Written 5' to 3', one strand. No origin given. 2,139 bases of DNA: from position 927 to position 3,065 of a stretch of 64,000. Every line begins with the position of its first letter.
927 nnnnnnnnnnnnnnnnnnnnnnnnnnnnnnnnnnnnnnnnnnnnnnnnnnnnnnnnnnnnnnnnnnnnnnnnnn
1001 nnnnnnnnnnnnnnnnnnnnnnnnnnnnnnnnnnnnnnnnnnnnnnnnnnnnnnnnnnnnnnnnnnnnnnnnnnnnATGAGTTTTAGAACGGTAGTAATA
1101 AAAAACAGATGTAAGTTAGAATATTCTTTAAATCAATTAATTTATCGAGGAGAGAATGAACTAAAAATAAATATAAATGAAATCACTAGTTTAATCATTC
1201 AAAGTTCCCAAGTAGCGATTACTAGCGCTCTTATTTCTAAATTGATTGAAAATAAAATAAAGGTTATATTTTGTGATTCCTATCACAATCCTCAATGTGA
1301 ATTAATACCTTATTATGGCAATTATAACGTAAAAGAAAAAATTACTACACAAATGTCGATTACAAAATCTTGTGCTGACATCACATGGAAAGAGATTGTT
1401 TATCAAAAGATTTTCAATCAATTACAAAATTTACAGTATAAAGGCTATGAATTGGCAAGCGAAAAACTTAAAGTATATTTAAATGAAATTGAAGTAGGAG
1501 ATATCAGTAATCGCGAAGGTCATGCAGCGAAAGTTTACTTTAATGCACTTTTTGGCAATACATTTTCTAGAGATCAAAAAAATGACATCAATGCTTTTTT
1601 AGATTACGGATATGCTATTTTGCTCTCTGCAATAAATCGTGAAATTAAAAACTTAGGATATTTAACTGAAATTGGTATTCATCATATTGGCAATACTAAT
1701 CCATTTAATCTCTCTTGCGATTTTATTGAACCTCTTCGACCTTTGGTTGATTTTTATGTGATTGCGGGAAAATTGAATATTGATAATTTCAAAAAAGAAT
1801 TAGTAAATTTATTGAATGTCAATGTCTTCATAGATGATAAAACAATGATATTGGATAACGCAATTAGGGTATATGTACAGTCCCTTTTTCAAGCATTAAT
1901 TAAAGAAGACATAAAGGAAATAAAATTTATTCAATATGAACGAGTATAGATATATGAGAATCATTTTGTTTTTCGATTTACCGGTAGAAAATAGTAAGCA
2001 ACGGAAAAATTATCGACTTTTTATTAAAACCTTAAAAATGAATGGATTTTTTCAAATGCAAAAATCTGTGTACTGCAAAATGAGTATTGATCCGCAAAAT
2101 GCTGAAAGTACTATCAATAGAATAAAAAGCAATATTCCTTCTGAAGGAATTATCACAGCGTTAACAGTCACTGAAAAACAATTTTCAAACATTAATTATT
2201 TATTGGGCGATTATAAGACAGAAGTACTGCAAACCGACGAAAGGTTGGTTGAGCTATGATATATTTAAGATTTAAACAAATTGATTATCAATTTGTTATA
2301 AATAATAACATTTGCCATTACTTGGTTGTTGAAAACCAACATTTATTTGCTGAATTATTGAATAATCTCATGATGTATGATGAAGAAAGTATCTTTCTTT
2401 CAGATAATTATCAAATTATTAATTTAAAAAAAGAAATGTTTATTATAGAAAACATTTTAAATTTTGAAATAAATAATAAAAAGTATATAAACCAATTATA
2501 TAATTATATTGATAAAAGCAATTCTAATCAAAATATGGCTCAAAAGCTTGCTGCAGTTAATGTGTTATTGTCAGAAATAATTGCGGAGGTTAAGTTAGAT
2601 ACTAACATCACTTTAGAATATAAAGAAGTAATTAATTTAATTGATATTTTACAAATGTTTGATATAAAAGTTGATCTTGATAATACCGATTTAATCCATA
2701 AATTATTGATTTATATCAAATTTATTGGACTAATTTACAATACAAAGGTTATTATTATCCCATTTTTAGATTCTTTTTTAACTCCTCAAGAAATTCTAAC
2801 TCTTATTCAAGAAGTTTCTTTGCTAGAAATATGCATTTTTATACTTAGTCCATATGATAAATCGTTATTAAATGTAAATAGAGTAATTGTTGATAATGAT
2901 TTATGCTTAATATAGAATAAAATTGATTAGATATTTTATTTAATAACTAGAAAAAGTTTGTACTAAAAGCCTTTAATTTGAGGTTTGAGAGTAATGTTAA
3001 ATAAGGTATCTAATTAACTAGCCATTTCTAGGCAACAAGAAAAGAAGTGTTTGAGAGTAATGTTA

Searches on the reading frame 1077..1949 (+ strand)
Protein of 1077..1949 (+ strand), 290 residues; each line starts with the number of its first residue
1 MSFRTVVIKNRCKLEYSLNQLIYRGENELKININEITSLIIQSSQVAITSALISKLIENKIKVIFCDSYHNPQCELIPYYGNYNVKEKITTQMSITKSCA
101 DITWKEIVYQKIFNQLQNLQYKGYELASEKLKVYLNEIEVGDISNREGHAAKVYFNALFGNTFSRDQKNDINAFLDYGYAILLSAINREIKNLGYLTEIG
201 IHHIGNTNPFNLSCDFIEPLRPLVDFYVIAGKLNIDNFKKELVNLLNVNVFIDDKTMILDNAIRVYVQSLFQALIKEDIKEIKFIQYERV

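Call 29: list_cluster_members(proteins=[window:1077-1949:+, window:13639-15465:+, window:17178-19355:+, window:25631-27442:+, window:30263-31558:+, window:39167-40321:-, window:59855-61618:+])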
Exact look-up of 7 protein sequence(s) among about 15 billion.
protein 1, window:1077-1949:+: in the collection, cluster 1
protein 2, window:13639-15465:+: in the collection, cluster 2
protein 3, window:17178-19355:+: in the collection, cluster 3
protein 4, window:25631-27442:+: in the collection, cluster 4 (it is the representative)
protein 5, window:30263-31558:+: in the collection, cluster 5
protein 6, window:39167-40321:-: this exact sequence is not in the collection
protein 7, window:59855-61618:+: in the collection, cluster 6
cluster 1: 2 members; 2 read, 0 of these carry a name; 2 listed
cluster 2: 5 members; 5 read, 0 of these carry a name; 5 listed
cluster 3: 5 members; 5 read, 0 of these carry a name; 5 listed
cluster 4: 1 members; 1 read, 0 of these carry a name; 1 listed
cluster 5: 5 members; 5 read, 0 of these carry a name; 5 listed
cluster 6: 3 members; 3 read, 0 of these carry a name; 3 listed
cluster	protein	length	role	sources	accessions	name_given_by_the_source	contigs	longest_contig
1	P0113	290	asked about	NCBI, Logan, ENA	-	-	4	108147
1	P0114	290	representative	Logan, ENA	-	-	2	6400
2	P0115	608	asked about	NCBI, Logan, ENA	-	-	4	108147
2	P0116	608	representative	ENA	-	-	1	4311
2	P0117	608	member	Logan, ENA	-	-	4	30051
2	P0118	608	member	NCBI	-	-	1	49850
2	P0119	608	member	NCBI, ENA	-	-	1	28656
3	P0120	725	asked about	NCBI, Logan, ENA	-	-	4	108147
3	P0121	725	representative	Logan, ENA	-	-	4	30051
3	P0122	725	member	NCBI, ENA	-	-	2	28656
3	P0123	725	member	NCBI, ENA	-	-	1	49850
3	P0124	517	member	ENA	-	-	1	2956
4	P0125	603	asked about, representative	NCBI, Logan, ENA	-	-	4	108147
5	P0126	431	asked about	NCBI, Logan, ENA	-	-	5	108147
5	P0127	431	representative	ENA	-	-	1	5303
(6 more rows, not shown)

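Call 99: search_protein_families(library=ncbifam, max_evalue=0.00001, proteins=[window:1077-1949:+])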
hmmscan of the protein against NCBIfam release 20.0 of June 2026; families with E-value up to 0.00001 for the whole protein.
window:1077-1949:+ (290 aa): 8 families
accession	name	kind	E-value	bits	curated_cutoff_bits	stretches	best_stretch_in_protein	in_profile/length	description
TIGR03639.1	cas1_NMENI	exception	1.1e-82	277.5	120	1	3-270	1-277/278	type II CRISPR-associated endonuclease Cas1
TIGR00287.1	cas1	equivalog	1.4e-27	96.6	71.7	1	6-241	2-262/327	CRISPR-associated endonuclease Cas1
TIGR04329.1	cas1_PREFRAN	exception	5.8e-18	65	300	1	6-286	10-297/317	type V CRISPR-associated endonuclease Cas1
NF049935.1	cas4g_cas1g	exception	8.7e-12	44.3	560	1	24-241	238-476/546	CRISPR-associated endonuclease Cas4g/Cas1g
TIGR04093.1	cas1_CYANO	exception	2e-11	43.4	385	1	28-280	32-296/334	type I-D CRISPR-associated endonuclease Cas1d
TIGR03641.1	cas1_HMARI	exception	4.9e-10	39.2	304.1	1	5-241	2-254/324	type I-B CRISPR-associated endonuclease Cas1b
TIGR03640.1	cas1_DVULG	exception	2.8e-08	33.3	385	1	25-226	28-256/340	type I-C CRISPR-associated endonuclease Cas1c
TIGR03983.1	cas1_MYXAN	equivalog_domain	3.2e-07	29.6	358.05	0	30-238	41-273/347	type I-MYXAN CRISPR-associated endonuclease Cas1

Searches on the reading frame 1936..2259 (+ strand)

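Call 99: search_protein_families(library=ncbifam, max_evalue=0.00001, proteins=[window:1936-2259:+])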
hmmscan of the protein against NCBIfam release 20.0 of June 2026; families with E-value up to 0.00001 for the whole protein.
window:1936-2259:+ (107 aa): 1 family
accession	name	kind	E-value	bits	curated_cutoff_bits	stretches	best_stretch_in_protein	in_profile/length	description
TIGR01573.1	cas2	equivalog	2.3e-17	63.1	24.5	1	7-100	1-91/96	CRISPR-associated endonuclease Cas2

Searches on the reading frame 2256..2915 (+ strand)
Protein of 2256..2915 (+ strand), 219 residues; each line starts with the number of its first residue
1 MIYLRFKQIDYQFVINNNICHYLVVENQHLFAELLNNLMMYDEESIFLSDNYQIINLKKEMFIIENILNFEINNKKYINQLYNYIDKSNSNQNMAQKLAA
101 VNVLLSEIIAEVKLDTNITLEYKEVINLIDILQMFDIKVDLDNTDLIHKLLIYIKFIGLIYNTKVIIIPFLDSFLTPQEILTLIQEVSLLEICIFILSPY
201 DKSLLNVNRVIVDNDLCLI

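Call 99: search_protein_families(library=ncbifam, max_evalue=0.00001, proteins=[window:2256-2915:+])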
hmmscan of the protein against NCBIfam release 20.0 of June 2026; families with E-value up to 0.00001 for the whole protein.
window:2256-2915:+ (219 aa): 1 family
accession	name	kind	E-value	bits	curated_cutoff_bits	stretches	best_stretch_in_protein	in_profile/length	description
TIGR01866.1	cas_Csn2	equivalog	2.3e-28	99.4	35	1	4-219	2-222/222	type II-A CRISPR-associated protein Csn2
